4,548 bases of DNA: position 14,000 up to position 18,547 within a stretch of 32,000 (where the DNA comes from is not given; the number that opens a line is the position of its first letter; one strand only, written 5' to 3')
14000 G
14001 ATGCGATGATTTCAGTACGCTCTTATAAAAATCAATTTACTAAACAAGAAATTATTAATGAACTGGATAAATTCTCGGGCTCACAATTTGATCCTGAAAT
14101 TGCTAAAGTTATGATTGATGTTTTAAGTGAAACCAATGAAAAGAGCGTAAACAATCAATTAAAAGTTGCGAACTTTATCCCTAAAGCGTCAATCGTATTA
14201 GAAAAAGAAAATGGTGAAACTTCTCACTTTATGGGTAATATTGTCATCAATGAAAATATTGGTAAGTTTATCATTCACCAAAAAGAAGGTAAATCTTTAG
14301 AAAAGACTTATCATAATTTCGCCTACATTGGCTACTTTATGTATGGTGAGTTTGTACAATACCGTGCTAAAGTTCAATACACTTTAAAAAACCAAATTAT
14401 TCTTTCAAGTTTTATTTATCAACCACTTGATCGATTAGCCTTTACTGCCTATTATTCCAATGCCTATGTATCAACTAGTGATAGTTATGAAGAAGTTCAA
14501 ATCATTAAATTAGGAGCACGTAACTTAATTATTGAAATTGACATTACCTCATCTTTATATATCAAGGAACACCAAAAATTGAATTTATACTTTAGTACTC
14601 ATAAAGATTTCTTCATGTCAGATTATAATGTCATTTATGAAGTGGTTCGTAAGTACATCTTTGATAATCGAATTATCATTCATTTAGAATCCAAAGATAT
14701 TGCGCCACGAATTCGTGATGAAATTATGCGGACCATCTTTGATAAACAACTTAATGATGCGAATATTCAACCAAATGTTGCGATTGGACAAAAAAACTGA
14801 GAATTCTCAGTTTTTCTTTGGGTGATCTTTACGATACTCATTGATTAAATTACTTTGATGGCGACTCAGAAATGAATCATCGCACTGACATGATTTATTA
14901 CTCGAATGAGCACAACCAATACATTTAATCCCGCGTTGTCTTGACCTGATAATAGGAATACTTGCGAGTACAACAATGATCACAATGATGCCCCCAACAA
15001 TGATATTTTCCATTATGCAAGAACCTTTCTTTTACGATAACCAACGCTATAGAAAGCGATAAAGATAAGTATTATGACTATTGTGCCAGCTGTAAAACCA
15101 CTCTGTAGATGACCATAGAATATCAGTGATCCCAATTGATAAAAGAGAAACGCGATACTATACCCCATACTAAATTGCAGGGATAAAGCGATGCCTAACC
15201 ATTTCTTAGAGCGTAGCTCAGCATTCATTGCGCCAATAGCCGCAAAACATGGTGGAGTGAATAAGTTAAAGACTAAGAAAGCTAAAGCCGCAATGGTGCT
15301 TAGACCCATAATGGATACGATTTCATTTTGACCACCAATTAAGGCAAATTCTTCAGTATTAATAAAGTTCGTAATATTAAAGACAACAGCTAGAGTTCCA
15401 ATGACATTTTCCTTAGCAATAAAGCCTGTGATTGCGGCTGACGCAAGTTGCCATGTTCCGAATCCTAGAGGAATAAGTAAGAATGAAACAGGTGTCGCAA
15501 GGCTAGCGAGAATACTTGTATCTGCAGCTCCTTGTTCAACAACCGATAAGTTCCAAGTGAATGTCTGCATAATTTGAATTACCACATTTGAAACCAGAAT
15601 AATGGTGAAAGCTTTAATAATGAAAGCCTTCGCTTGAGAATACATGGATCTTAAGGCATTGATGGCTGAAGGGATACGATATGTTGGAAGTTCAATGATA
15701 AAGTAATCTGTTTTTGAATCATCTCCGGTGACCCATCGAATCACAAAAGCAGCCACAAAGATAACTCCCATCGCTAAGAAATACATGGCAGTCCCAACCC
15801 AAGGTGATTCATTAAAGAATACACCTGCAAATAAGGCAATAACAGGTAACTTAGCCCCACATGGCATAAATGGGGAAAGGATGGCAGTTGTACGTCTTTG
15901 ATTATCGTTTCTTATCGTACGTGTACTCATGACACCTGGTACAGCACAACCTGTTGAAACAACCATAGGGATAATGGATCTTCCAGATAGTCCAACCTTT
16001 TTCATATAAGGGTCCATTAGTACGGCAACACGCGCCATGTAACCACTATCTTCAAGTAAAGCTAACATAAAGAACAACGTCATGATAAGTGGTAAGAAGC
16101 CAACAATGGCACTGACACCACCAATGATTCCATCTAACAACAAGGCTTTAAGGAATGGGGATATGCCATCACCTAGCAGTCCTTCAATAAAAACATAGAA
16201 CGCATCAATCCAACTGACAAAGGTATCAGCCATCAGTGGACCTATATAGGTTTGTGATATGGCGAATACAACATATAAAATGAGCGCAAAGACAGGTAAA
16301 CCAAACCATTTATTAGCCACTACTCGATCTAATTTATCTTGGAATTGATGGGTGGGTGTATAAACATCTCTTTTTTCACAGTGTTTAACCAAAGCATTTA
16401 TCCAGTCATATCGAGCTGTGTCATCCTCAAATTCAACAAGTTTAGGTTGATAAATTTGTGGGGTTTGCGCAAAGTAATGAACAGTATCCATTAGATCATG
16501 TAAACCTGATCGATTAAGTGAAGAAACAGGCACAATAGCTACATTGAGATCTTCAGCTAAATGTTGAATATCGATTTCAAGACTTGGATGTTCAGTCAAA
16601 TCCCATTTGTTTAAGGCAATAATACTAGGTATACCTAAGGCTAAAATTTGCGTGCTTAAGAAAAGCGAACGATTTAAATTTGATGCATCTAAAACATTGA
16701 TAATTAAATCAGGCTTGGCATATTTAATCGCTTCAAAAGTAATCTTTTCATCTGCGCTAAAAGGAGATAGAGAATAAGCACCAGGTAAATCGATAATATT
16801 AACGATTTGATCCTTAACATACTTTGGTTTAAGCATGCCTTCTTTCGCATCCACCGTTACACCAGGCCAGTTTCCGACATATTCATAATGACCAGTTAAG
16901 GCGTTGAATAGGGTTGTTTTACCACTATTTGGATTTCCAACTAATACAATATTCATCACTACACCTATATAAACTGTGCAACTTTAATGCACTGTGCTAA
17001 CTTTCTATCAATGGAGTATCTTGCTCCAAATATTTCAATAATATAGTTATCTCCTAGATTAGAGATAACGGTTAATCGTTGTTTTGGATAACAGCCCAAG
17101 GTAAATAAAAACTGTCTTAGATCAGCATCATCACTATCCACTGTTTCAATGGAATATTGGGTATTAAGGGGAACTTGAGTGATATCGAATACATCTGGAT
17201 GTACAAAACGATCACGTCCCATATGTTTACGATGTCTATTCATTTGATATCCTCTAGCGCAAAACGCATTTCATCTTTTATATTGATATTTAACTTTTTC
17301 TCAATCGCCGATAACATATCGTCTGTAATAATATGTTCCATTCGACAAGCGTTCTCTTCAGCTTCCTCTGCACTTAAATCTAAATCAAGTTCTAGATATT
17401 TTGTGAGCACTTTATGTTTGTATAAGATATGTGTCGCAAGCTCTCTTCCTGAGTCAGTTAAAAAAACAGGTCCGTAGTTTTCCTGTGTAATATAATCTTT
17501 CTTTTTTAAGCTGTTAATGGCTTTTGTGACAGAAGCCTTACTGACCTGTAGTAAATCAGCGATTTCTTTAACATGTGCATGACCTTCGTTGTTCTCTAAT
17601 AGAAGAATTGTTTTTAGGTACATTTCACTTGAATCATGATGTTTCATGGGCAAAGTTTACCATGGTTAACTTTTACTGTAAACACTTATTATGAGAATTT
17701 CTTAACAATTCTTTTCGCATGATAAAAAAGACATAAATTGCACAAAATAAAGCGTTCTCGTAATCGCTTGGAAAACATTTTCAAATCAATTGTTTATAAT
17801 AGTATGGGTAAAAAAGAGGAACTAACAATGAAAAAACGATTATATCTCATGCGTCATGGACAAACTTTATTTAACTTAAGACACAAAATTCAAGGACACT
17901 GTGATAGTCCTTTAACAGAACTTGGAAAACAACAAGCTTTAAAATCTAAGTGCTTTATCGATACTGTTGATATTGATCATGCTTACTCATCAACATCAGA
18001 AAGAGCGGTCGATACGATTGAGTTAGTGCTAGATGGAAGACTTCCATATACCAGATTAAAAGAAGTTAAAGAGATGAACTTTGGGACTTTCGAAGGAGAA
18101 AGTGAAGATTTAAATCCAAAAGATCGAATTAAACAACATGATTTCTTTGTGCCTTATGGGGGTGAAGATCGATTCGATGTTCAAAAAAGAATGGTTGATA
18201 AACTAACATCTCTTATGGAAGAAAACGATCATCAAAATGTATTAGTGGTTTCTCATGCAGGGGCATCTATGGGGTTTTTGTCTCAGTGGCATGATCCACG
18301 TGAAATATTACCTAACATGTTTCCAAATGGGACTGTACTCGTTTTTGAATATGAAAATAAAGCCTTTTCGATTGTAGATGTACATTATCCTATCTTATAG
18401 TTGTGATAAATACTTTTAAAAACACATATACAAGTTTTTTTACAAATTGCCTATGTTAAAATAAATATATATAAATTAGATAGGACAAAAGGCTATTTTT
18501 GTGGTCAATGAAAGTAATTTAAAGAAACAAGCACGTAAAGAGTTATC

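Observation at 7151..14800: Orphan tandem solute-binding lipoproteins wired to a sensor kinase, two receivers and an HD-GYP enzyme: a candidate binding-protein-dependent c-di-GMP switch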

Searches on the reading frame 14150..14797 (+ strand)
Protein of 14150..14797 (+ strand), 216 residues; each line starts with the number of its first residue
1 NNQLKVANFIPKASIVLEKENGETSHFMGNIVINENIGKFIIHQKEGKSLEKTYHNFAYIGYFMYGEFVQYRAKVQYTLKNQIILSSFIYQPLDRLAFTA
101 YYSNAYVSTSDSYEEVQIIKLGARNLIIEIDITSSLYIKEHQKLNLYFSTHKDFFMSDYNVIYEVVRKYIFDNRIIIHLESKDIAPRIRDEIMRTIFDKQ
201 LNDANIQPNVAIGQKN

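Call 23: search_protein_families(library=pfam, proteins=[window:14150-14797:+], max_evalue=10)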
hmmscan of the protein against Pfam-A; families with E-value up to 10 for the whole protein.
window:14150-14797:+ (216 aa): 0 families

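Call 66: predict_structure(alignment_id=A9)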
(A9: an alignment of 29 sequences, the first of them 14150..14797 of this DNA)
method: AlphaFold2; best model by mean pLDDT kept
length: 216 residues; sequences in the alignment: 29
mean_pLDDT: 87.9   pTM: 0.84
mean pLDDT of the five models: 87.9, 87.9, 87.6, 87.6, 86.4
residues with pLDDT >= 90: 150; 70-90: 38; 50-70: 21; < 50: 7
segments of 3 or more residues with pLDDT < 50: 213-216
pLDDT, mean of each block of 10 residues (from residue 1): 66 93 91 94 74 81 94 94 95 92 92 93 96 77 94 89 96 95 95 94 75 48
secondary structure, 60 per line:
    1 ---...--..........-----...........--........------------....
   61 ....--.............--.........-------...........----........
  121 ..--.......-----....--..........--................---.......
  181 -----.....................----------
elements in order: E9-18 E24-34 E37-44 E57-64 E67-79 E82-90 E98-108 E113-122 E125-131 H137-140 E143-152 E155-170 E174-180 H186-206

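Call 70: fold_search(model_id=the predicted structure, library=pdb)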
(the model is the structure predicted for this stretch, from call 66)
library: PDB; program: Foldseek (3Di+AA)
matches with E <= 10: 1181; with E <= 0.001: 16
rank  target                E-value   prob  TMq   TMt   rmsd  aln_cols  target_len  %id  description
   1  5vx6_A                4.2e-09  1.00  0.49  0.50   6.6       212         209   13  Structure of Bacillus subtilis Inhibitor of motility (MotI/DgrA) (released 2017-11-22)
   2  5vx6_B                4.8e-08  1.00  0.45  0.47   7.3       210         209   11  Structure of Bacillus subtilis Inhibitor of motility (MotI/DgrA) (released 2017-11-22)
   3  5kec_D                8.3e-06  1.00  0.43  0.42  10.1       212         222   11  Structure of K. pneumonia MrkH in its apo state. (released 2016-08-17)
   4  7mie                  9.3e-06  1.00  0.31  0.28  18.0       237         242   12  Crystal structure of the Borreliella burgdorferi PlzA protein in complex with c-di-GMP (released 2021-06-30)
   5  1yln                  9.7e-06  1.00  0.34  0.33  16.2       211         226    8  The Crystal Structure of the Protein of Unknown Function VCA0042 from Vibrio cholerae O1 (released 2005-03-08)
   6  5kgo_A                1.1e-05  1.00  0.42  0.42   7.8       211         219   10  Structure of K. pneumonia MrkH-c-di-GMP complex (released 2016-08-17)
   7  2rde_A                1.8e-05  1.00  0.43  0.41   8.3       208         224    9  Crystal structure of VCA0042 complexed with c-di-GMP (released 2007-10-30)
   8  5y6f                  2.6e-05  1.00  0.42  0.40   8.4       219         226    8  Crystal structure of YcgR in complex with c-di-GMP from Escherichia coli (released 2018-07-18)
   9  5ked_A                3.2e-05  1.00  0.42  0.39   9.9       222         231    9  Structure of the 2.65 Angstrom P2(1) crystal of K. pneumonia MrkH (released 2016-08-17)
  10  5ked_B                4.1e-05  1.00  0.42  0.40   9.5       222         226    8  Structure of the 2.65 Angstrom P2(1) crystal of K. pneumonia MrkH (released 2016-08-17)
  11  5ejl                  4.4e-05  1.00  0.40  0.37   8.2       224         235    9  MrkH, A novel c-di-GMP dependence transcription regulatory factor. (released 2016-10-19)
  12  5kec_A                4.8e-05  1.00  0.41  0.38   9.7       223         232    9  Structure of K. pneumonia MrkH in its apo state. (released 2016-08-17)
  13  3kyf                  6.3e-05  1.00  0.37  0.35   9.9       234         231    7  Crystal structure of P4397 complexed with c-di-GMP (released 2010-04-14)
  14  3kyg_A                1.2e-04  1.00  0.37  0.35  14.1       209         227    9  Crystal structure of VCA0042 (L135R) complexed with c-di-GMP (released 2010-04-14)
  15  2rde_B                1.5e-04  1.00  0.45  0.44   7.6       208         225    9  Crystal structure of VCA0042 complexed with c-di-GMP (released 2007-10-30)
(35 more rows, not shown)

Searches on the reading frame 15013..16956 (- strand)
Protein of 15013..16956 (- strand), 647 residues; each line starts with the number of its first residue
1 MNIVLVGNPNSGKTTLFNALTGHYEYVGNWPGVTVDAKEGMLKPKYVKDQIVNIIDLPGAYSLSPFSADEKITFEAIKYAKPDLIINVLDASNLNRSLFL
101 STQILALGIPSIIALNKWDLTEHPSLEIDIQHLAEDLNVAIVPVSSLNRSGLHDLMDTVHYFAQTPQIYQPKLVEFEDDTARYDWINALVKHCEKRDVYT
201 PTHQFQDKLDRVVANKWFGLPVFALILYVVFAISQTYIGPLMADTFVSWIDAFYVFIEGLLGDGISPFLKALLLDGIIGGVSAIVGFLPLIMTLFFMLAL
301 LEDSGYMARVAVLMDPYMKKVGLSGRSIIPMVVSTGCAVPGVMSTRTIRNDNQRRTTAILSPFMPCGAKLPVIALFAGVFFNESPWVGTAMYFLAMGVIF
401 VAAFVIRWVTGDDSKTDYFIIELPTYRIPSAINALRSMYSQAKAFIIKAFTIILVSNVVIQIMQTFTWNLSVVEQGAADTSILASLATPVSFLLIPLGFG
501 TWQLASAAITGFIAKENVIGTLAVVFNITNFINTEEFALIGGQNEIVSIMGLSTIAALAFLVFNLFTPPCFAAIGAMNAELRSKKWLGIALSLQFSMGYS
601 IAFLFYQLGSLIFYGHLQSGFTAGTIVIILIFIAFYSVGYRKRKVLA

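Call 28: search_protein_families(library=pfam, proteins=[window:15013-16956:-], max_evalue=0.001)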
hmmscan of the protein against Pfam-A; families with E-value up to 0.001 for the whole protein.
window:15013-16956:- (647 aa): 9 families
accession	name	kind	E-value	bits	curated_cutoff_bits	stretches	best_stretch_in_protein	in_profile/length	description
PF02421.24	FeoB_N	-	7.2e-54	182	27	1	2-158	2-155/156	Ferrous iron transport protein B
PF07670.19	Gate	-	1.1e-26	93.7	29.6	2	285-379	2-103/104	Nucleoside recognition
PF01926.29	MMR_HSR1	-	1.9e-18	67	21.9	1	3-117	2-113/113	50S ribosome-binding GTPase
PF07664.17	FeoB_C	-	2.9e-11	43.3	26.6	1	390-439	3-52/54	Ferrous iron transport protein B C terminus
PF00009.33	GTP_EFTU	-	3.2e-08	33.8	26.5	1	32-163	54-186/188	Elongation factor Tu GTP binding domain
PF00350.29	Dynamin_N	-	1.9e-05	25.2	27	0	41-117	92-167/168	Dynamin family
PF09439.16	SRPRB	-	2.8e-05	24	25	1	2-64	5-60/178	Signal recognition particle receptor beta subunit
PF03029.23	ATP_bind_1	-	3.5e-05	24.1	27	0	50-133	91-179/240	Conserved hypothetical ATP binding protein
PF04548.22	AIG1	-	0.00073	19.3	27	0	2-80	2-80/212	AIG1 family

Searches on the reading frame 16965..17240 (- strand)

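Call 28: search_protein_families(library=pfam, proteins=[window:16965-17240:-], max_evalue=0.001)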
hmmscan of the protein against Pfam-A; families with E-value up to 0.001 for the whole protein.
window:16965-17240:- (91 aa): 1 family
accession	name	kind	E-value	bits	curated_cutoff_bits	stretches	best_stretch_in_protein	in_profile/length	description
PF04023.20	FeoA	-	1.6e-10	41.3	23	1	21-88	4-73/74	FeoA domain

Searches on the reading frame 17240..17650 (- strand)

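Call 25: search_protein_families(library=pfam, proteins=[window:17240-17650:-], max_evalue=0.001)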
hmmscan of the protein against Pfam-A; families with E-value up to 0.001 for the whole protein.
window:17240-17650:- (136 aa): 12 families
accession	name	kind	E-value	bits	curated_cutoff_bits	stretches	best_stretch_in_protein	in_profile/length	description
PF02742.21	Fe_dep_repr_C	-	1.7e-14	54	27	1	65-121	1-57/70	Iron dependent repressor, metal binding and dimerisation domain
PF01325.25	Fe_dep_repress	-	6.1e-12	46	26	1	6-60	4-58/60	Iron dependent repressor, N-terminal DNA binding domain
PF12802.13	MarR_2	-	2.3e-08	34.5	27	1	15-57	11-53/61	MarR family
PF01047.28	MarR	-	1.2e-05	25.5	24.6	1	20-55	13-48/59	MarR family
PF24034.1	DUF7343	-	1.3e-05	25.4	27.6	1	14-60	8-54/62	Domain of unknown function (DUF7343)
PF08279.18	HTH_11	-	8.9e-05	22.7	25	1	15-51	6-42/55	HTH domain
PF13730.12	HTH_36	-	0.00014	22.1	25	1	14-54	13-55/55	Helix-turn-helix domain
PF01978.25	TrmB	-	0.00016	21.9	25.6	1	17-59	17-57/68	Sugar-specific transcriptional regulator TrmB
PF24409.1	wHTH-PRTase_assc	-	0.00026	21.4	27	1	21-76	8-59/83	wHTH-PRTase associated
PF13545.12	HTH_Crp_2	-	0.00035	20.9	27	1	28-66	26-63/70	Crp-like helix-turn-helix domain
PF08220.18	HTH_DeoR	-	0.00044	20.4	21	1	15-56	5-46/57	DeoR-like helix-turn-helix domain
PF13412.12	HTH_24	-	0.00068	19.6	21.9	0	17-55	11-48/48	Winged helix-turn-helix DNA-binding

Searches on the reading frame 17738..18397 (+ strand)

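Call 25: search_protein_families(library=pfam, proteins=[window:17738-18397:+], max_evalue=0.001)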
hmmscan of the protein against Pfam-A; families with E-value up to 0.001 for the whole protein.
window:17738-18397:+ (220 aa): 1 family
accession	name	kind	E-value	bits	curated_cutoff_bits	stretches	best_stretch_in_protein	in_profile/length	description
PF00300.27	His_Phos_1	-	3e-37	128.6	21.7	1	35-214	1-190/194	Histidine phosphatase superfamily (branch 1)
